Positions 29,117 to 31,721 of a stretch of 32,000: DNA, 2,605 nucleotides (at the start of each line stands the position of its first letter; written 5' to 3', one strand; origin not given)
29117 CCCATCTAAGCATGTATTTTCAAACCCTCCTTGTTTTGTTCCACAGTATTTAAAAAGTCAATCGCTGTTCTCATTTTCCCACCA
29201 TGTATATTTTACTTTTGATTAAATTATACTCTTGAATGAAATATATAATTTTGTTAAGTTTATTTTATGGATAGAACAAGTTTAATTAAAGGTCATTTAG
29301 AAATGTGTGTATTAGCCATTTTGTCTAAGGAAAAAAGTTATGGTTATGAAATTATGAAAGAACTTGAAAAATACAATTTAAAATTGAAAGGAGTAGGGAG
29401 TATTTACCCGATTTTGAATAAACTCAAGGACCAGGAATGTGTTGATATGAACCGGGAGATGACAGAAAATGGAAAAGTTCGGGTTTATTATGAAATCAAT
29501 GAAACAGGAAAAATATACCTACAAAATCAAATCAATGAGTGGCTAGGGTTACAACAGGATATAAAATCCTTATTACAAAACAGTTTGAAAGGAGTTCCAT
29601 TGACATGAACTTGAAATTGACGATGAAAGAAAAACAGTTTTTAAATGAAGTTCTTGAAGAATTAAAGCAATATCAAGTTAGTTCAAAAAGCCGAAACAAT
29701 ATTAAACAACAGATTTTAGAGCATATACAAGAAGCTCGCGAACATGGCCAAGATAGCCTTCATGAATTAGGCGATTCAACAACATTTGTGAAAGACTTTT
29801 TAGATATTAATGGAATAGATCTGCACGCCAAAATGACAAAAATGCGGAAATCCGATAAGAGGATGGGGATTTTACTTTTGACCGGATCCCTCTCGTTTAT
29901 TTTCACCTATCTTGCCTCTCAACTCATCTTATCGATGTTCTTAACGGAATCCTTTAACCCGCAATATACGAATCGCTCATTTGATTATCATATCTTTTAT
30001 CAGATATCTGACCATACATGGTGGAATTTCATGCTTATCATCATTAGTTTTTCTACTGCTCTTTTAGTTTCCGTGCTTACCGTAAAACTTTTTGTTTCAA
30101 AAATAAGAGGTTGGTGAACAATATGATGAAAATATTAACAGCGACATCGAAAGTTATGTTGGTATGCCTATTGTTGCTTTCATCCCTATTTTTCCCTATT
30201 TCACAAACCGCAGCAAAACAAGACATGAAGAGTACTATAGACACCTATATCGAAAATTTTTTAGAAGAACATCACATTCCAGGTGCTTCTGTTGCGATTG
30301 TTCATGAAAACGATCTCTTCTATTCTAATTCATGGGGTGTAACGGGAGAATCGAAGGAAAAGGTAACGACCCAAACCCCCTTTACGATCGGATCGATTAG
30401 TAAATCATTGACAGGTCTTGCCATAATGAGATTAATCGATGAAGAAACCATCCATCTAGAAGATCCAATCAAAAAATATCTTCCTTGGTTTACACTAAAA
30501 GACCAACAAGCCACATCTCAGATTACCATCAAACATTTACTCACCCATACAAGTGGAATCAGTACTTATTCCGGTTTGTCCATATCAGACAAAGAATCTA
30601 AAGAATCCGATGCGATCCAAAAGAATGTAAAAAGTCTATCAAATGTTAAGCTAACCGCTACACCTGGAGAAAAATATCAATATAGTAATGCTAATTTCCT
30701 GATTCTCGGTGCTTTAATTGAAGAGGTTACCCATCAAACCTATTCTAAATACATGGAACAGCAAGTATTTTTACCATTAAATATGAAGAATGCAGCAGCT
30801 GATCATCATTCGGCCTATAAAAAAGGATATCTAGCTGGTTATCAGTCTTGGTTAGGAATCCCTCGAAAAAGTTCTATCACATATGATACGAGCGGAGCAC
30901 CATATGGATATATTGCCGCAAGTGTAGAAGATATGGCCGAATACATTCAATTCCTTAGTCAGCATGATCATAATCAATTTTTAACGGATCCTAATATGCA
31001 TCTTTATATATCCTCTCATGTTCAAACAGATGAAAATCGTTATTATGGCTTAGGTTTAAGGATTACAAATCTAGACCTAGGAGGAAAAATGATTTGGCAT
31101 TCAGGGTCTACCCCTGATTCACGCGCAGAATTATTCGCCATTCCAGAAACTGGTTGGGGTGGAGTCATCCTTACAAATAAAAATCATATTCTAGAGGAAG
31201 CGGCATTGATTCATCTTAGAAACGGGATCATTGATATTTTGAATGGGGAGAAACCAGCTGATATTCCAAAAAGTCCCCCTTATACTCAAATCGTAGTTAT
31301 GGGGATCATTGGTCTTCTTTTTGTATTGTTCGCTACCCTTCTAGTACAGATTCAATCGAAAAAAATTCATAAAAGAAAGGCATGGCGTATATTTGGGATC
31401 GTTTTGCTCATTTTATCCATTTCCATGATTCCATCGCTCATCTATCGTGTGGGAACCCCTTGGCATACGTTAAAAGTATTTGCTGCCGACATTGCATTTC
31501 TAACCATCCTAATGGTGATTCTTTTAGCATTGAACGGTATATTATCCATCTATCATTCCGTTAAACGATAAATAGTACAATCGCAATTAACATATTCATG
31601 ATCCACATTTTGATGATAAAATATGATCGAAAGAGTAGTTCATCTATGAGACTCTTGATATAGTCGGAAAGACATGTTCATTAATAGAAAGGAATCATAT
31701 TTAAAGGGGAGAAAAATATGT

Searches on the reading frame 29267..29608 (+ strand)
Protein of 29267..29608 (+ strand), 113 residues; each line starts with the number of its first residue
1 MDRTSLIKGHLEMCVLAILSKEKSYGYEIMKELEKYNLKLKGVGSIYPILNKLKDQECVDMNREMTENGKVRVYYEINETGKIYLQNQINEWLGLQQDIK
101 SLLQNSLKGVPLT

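Call 18: search_protein_families(library=pfam, proteins=[window:29267-29608:+], max_evalue=0.00001)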
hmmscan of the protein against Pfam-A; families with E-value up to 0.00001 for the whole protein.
window:29267-29608:+ (113 aa): 1 family
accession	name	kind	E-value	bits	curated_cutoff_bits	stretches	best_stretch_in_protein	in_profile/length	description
PF03551.20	PadR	-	4.7e-19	68.6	27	1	15-86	1-74/75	Transcriptional regulator PadR-like family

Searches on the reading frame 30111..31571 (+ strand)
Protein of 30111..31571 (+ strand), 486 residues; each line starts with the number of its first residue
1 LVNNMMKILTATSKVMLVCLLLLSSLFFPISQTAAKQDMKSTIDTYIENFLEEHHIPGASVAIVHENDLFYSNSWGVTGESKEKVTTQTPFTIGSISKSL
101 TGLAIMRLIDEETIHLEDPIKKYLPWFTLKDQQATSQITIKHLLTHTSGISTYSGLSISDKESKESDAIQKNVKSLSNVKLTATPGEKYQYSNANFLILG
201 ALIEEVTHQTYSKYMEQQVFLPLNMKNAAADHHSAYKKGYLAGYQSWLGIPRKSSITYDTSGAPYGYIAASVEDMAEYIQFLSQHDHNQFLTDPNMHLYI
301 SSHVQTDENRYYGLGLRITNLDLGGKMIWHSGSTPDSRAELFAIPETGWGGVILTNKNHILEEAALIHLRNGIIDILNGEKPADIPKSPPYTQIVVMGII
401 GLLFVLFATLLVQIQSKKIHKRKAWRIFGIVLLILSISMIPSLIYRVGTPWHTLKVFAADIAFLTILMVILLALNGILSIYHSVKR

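Call 18: search_protein_families(library=pfam, proteins=[window:30111-31571:+], max_evalue=0.00001)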
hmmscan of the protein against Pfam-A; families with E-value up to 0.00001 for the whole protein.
window:30111-31571:+ (486 aa): 1 family
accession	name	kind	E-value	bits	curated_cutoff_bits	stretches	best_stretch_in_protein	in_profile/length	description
PF00144.29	Beta-lactamase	-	3.4e-67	227.4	27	1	43-363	1-316/329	Beta-lactamase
